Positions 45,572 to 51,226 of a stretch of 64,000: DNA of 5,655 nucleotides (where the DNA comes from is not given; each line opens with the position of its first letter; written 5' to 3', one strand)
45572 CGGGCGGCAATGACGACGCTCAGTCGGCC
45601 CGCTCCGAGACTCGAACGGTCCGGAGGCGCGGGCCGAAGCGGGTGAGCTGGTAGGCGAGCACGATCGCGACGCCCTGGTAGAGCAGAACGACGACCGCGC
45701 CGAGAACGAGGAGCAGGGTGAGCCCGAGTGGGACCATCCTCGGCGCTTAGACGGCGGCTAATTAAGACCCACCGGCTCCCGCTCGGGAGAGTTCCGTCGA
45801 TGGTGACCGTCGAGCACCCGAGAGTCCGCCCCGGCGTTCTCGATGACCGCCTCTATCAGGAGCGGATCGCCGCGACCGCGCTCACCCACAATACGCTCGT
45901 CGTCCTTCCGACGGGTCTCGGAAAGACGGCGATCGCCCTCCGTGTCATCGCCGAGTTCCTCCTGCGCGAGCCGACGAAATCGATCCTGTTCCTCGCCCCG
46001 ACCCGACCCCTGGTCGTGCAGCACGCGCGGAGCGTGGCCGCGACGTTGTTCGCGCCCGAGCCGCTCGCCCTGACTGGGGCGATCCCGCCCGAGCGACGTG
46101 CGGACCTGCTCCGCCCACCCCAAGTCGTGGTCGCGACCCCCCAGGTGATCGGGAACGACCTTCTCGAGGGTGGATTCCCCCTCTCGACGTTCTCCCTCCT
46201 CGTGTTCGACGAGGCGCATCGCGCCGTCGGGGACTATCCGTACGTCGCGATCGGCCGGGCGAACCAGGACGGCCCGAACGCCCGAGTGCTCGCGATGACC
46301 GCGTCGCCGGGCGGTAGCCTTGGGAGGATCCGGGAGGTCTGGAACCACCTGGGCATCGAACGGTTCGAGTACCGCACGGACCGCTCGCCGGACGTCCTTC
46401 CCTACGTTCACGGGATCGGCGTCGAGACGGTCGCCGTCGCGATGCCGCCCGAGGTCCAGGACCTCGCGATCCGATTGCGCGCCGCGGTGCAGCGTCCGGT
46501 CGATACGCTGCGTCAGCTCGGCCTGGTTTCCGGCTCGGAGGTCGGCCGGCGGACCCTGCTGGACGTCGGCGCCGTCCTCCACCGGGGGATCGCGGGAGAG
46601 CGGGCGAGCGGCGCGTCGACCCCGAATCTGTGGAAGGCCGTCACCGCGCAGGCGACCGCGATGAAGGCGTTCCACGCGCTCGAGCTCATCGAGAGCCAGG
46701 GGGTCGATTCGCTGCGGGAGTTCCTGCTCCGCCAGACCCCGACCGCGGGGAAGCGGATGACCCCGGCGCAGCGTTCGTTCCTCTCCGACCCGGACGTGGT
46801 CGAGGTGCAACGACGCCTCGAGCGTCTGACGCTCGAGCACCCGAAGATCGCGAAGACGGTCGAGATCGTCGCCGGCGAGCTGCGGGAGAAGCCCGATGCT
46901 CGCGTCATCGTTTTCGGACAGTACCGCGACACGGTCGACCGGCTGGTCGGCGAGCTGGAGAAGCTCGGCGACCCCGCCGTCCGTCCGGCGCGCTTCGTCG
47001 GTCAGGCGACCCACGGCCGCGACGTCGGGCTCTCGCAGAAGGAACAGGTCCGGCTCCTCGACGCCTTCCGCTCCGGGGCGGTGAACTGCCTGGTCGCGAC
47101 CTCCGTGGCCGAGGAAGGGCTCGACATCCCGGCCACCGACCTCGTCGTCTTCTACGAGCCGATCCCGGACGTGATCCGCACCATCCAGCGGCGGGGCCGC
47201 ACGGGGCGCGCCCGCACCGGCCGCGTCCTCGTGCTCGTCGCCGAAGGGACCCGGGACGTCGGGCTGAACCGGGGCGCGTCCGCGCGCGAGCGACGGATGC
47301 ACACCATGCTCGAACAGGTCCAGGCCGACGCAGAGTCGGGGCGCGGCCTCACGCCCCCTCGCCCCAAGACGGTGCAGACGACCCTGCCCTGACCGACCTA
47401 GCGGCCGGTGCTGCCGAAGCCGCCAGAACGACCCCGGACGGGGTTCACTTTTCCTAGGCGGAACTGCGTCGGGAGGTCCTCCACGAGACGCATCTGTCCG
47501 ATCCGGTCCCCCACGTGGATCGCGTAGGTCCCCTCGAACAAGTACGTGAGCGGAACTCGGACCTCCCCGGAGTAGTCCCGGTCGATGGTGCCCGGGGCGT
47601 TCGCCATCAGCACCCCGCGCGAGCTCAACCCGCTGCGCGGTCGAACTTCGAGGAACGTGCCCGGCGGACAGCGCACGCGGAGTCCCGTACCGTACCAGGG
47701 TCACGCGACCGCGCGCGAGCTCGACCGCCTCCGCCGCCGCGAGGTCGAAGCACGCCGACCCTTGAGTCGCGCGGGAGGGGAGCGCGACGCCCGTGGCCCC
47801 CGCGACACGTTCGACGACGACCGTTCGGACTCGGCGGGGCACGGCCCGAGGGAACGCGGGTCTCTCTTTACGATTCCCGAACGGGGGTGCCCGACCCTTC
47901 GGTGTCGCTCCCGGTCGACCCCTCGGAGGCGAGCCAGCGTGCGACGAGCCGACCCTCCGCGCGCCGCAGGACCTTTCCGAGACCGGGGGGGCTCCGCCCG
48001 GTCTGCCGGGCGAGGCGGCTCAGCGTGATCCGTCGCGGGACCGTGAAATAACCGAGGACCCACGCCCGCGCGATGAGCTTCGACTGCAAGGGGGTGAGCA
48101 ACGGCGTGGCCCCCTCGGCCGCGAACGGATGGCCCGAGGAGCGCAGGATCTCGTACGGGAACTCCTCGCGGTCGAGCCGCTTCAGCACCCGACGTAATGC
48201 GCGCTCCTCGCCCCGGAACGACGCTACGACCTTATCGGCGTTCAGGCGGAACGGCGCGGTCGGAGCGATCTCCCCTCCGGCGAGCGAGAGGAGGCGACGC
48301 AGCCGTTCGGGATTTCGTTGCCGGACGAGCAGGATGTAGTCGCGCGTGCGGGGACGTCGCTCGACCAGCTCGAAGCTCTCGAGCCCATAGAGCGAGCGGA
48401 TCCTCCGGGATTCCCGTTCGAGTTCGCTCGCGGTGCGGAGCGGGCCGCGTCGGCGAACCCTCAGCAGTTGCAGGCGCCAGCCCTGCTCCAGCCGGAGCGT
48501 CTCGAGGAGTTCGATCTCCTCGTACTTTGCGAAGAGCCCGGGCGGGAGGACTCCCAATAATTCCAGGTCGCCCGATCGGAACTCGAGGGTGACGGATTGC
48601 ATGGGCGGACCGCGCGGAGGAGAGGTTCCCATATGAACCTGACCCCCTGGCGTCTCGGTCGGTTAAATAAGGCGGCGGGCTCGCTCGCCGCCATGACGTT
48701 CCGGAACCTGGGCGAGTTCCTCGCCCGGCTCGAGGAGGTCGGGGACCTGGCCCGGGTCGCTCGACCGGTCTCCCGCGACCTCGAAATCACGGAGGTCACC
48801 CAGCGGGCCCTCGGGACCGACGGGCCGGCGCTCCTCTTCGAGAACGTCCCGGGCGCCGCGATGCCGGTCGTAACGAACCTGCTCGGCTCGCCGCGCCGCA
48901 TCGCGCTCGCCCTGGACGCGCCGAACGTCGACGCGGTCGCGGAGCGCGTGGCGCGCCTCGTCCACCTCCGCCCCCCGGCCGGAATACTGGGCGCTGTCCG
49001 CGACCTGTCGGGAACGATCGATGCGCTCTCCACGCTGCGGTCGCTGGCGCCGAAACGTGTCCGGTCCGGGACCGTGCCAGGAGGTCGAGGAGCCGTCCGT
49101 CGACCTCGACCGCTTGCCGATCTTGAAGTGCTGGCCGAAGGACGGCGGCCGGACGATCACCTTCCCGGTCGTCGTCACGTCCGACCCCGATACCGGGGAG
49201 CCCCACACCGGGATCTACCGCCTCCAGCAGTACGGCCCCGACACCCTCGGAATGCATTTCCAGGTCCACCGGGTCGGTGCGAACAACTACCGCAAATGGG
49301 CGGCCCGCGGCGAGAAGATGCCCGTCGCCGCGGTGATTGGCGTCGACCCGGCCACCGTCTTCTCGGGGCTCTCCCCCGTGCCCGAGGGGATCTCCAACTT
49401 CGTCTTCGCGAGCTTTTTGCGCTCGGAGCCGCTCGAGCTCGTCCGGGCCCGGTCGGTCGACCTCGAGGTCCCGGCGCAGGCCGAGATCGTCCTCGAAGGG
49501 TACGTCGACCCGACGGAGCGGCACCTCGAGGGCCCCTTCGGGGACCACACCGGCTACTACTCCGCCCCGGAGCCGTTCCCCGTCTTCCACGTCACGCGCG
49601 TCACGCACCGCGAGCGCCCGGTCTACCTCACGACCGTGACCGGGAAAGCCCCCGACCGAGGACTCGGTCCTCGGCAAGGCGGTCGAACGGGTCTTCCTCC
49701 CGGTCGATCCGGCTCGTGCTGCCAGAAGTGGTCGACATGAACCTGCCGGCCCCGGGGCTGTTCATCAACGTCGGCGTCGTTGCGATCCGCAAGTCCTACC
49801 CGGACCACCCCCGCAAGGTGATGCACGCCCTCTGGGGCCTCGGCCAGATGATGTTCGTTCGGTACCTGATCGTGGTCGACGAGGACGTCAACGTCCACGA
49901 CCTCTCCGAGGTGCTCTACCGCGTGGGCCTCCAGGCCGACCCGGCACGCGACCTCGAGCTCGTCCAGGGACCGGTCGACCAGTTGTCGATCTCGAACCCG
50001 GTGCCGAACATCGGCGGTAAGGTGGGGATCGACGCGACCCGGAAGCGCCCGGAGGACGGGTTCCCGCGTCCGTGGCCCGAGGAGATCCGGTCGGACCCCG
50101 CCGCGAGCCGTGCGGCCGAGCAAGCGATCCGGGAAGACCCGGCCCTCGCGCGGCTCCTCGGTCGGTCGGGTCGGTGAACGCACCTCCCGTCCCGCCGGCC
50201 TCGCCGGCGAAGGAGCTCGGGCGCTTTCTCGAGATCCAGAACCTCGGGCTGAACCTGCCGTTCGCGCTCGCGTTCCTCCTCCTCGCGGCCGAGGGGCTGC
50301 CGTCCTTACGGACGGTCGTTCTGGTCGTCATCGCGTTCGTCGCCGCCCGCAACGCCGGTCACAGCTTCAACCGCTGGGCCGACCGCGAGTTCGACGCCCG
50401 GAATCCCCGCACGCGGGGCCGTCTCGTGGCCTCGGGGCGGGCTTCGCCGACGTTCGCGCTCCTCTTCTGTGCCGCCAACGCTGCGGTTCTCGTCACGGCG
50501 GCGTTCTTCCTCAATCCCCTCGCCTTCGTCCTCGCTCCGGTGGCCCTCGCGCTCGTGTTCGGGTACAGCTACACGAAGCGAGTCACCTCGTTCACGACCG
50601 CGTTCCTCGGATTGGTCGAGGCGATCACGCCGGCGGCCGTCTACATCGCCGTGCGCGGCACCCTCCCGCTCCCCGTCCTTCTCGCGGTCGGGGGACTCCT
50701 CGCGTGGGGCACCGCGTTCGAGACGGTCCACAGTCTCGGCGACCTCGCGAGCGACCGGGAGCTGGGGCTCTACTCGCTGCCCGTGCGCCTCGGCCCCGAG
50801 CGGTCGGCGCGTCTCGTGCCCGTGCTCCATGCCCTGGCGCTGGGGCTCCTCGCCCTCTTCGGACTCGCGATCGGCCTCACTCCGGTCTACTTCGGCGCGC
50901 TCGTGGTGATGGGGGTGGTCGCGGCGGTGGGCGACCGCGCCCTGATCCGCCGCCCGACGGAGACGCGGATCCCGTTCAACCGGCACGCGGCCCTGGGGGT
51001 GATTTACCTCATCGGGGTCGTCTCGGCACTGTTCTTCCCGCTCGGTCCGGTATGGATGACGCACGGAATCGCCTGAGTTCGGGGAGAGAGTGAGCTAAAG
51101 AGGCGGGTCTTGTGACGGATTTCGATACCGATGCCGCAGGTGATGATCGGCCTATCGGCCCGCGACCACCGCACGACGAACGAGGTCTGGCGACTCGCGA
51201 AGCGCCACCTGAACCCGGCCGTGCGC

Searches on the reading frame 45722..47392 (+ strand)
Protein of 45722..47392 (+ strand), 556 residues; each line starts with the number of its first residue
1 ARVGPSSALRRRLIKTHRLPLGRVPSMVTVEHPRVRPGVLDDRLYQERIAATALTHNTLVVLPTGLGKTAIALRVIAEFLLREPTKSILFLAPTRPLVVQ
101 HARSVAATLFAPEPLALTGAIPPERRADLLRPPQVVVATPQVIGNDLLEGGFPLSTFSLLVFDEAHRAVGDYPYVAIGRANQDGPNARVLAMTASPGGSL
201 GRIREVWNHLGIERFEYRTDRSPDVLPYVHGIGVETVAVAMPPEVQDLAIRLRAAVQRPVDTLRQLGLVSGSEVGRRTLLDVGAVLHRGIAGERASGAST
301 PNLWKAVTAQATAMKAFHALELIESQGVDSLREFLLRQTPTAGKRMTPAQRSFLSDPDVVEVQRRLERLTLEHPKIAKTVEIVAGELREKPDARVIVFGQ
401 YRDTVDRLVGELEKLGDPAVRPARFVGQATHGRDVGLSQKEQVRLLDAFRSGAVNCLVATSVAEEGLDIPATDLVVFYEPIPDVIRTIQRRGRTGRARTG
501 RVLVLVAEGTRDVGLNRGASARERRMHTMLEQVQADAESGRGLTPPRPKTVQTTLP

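Call 15: search_protein_families(library=pfam, proteins=[window:45722-47392:+], max_evalue=0.001)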
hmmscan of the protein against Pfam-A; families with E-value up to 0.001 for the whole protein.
window:45722-47392:+ (556 aa): 4 families
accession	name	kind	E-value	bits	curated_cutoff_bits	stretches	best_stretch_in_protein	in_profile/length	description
PF00271.37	Helicase_C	-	2.4e-21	76.5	23.5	1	381-497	4-109/110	Helicase conserved C-terminal domain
PF00270.35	DEAD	-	5.4e-20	72.2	26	1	45-197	3-161/167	DEAD/DEAH box helicase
PF04851.21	ResIII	-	1.3e-15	58.1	22.5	1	55-196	23-162/164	Type III restriction enzyme, res subunit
PF21210.2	RNA_helicase_helical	-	7.8e-10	39.3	27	1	256-358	4-102/108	Putative ATP-dependent RNA helicase, helical bundle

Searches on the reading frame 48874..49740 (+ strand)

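Call 15: search_protein_families(library=pfam, proteins=[window:48874-49740:+], max_evalue=0.001)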
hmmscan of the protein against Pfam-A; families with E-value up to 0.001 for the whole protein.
window:48874-49740:+ (288 aa): 1 family
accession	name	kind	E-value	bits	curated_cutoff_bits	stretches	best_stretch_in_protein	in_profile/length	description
PF01977.22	UbiD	-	4.7e-81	271.3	23.3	1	62-258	3-205/206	3-octaprenyl-4-hydroxybenzoate carboxy-lyase Rift-related domain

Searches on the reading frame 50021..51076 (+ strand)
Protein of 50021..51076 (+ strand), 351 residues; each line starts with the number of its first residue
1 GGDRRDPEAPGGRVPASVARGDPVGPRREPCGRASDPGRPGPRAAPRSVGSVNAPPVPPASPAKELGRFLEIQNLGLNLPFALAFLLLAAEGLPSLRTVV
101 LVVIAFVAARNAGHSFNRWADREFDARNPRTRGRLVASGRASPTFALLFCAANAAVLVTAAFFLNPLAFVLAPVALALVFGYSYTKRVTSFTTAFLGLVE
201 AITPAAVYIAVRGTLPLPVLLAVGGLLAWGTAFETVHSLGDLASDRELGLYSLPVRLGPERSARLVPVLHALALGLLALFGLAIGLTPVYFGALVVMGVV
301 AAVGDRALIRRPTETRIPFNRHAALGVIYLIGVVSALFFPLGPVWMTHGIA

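Call 15: search_protein_families(library=pfam, proteins=[window:50021-51076:+], max_evalue=0.001)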
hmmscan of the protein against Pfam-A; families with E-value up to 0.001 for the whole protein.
window:50021-51076:+ (351 aa): 1 family
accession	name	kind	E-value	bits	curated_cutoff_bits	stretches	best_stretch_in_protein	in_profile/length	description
PF01040.23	UbiA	-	1.9e-45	155.6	34.2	1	79-315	2-238/250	UbiA prenyltransferase family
